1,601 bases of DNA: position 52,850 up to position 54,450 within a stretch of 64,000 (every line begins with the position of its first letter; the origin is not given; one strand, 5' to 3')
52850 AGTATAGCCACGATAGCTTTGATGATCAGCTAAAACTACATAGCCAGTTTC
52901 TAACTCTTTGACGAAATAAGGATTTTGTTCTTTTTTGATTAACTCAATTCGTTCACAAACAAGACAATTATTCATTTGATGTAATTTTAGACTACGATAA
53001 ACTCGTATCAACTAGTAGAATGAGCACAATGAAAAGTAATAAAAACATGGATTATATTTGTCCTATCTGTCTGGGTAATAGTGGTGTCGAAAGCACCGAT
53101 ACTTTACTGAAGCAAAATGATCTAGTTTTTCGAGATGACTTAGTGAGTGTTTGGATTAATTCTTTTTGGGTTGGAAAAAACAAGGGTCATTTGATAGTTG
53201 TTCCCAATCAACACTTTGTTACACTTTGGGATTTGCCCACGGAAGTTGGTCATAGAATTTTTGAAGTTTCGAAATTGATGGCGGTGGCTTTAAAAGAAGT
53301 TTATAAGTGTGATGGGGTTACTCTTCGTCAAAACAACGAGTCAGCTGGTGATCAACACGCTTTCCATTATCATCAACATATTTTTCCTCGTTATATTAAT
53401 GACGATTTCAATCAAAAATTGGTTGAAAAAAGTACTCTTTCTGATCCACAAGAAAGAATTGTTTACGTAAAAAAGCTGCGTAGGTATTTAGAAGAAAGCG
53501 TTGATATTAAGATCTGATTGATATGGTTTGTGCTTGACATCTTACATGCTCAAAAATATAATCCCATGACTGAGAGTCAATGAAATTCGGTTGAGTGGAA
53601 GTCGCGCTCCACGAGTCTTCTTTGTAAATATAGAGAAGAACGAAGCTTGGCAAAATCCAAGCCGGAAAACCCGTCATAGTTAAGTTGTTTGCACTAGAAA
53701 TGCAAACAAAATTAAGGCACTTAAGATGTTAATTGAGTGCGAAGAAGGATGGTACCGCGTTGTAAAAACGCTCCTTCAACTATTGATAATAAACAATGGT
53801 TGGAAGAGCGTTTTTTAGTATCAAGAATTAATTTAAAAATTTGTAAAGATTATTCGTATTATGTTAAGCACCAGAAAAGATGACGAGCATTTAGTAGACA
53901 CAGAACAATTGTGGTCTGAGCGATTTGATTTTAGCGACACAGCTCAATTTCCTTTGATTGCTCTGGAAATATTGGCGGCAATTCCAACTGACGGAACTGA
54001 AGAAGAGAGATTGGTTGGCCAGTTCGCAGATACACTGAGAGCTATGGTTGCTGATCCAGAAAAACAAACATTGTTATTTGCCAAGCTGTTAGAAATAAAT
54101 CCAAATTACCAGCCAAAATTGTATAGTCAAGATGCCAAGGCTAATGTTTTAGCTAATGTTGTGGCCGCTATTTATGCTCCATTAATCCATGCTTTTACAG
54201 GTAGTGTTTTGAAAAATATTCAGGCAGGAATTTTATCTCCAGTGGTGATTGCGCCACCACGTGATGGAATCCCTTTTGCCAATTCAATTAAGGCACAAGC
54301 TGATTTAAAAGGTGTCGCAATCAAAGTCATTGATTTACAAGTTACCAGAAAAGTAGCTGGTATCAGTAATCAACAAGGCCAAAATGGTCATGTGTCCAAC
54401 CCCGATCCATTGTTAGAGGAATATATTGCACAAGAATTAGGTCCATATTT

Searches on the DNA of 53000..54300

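Call 5: search_rna_families(source=window, start=53000, end=54300, threshold=evalue, max_evalue=10, show_alignments=5)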
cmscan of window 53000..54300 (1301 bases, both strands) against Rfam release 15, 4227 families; matches with E-value up to 10: 15.
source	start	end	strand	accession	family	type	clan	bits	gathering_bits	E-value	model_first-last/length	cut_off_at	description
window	53581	53778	+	RF00230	T-box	Cis-reg; leader;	-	38.1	93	1.4e-06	1-219/219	no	T-box leader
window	53767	53842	+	RF02351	psRNA14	Gene; sRNA;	-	26.2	60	0.081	1-84/84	no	Proteobacteria sRNA psRNA14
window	53762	53839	-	RF01473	rli41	Gene; sRNA;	-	21.7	55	0.06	1-494/494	no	Listeria sRNA rli41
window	53761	53818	+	RF04165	mir-2483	Gene; miRNA;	-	20.5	75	0.66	1-80/80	no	mir-2483 microRNA precursor family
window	53341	53446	+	RF00473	snosnR54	Gene; snRNA; snoRNA; CD-box;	CL00065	20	50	7.3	1-87/87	no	Small nucleolar RNA snR54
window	53760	53819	+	RF03642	MIR5743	Gene; miRNA;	-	18.8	111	2.2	1-81/81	no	MIR5743 microRNA precursor family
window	54225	54288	+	RF02219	ZNRD1-AS1_2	Gene; lncRNA;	-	18.1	60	0.12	1-76/76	no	ZNRD1 antisense RNA 1 conserved region 2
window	53765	53963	-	RF02503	Atu_C9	Gene; sRNA;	-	17.8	40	0.036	1-192/192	no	Rhizobiales sRNA Atu_C9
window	53394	53447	+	RF01298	snoU25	Gene; snRNA; snoRNA; CD-box;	-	17.3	50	1.9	1-69/69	no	Small nucleolar RNA U25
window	53125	53181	+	RF01182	SNORD11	Gene; snRNA; snoRNA; CD-box;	CL00103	16.7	55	8.6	1-84/84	no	Small nucleolar RNA SNORD11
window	53757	53826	+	RF04216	mir-509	Gene; miRNA;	CL00136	16.3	64.5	4.3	1-82/82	no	mir-509 microRNA precursor family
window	53076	53159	+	RF01426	snoR126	Gene; snRNA; snoRNA; CD-box;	-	16.3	39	9.6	1-101/101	no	small nucleolar RNA snoR126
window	53160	53279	+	RF00015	U4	Gene; snRNA; splicing;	CL00007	14.7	46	1.5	1-138/138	no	U4 spliceosomal RNA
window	53798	53841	+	RF03071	Sodium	Cis-reg; riboswitch;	-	13.6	40.5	8.6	1-55/55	no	Na+ riboswitch aptamer (DUF1646)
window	53397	53448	+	RF01952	SOX2OT_exon2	Gene; lncRNA;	-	12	45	9.2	1-69/69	no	SOX2 overlapping transcript exon 2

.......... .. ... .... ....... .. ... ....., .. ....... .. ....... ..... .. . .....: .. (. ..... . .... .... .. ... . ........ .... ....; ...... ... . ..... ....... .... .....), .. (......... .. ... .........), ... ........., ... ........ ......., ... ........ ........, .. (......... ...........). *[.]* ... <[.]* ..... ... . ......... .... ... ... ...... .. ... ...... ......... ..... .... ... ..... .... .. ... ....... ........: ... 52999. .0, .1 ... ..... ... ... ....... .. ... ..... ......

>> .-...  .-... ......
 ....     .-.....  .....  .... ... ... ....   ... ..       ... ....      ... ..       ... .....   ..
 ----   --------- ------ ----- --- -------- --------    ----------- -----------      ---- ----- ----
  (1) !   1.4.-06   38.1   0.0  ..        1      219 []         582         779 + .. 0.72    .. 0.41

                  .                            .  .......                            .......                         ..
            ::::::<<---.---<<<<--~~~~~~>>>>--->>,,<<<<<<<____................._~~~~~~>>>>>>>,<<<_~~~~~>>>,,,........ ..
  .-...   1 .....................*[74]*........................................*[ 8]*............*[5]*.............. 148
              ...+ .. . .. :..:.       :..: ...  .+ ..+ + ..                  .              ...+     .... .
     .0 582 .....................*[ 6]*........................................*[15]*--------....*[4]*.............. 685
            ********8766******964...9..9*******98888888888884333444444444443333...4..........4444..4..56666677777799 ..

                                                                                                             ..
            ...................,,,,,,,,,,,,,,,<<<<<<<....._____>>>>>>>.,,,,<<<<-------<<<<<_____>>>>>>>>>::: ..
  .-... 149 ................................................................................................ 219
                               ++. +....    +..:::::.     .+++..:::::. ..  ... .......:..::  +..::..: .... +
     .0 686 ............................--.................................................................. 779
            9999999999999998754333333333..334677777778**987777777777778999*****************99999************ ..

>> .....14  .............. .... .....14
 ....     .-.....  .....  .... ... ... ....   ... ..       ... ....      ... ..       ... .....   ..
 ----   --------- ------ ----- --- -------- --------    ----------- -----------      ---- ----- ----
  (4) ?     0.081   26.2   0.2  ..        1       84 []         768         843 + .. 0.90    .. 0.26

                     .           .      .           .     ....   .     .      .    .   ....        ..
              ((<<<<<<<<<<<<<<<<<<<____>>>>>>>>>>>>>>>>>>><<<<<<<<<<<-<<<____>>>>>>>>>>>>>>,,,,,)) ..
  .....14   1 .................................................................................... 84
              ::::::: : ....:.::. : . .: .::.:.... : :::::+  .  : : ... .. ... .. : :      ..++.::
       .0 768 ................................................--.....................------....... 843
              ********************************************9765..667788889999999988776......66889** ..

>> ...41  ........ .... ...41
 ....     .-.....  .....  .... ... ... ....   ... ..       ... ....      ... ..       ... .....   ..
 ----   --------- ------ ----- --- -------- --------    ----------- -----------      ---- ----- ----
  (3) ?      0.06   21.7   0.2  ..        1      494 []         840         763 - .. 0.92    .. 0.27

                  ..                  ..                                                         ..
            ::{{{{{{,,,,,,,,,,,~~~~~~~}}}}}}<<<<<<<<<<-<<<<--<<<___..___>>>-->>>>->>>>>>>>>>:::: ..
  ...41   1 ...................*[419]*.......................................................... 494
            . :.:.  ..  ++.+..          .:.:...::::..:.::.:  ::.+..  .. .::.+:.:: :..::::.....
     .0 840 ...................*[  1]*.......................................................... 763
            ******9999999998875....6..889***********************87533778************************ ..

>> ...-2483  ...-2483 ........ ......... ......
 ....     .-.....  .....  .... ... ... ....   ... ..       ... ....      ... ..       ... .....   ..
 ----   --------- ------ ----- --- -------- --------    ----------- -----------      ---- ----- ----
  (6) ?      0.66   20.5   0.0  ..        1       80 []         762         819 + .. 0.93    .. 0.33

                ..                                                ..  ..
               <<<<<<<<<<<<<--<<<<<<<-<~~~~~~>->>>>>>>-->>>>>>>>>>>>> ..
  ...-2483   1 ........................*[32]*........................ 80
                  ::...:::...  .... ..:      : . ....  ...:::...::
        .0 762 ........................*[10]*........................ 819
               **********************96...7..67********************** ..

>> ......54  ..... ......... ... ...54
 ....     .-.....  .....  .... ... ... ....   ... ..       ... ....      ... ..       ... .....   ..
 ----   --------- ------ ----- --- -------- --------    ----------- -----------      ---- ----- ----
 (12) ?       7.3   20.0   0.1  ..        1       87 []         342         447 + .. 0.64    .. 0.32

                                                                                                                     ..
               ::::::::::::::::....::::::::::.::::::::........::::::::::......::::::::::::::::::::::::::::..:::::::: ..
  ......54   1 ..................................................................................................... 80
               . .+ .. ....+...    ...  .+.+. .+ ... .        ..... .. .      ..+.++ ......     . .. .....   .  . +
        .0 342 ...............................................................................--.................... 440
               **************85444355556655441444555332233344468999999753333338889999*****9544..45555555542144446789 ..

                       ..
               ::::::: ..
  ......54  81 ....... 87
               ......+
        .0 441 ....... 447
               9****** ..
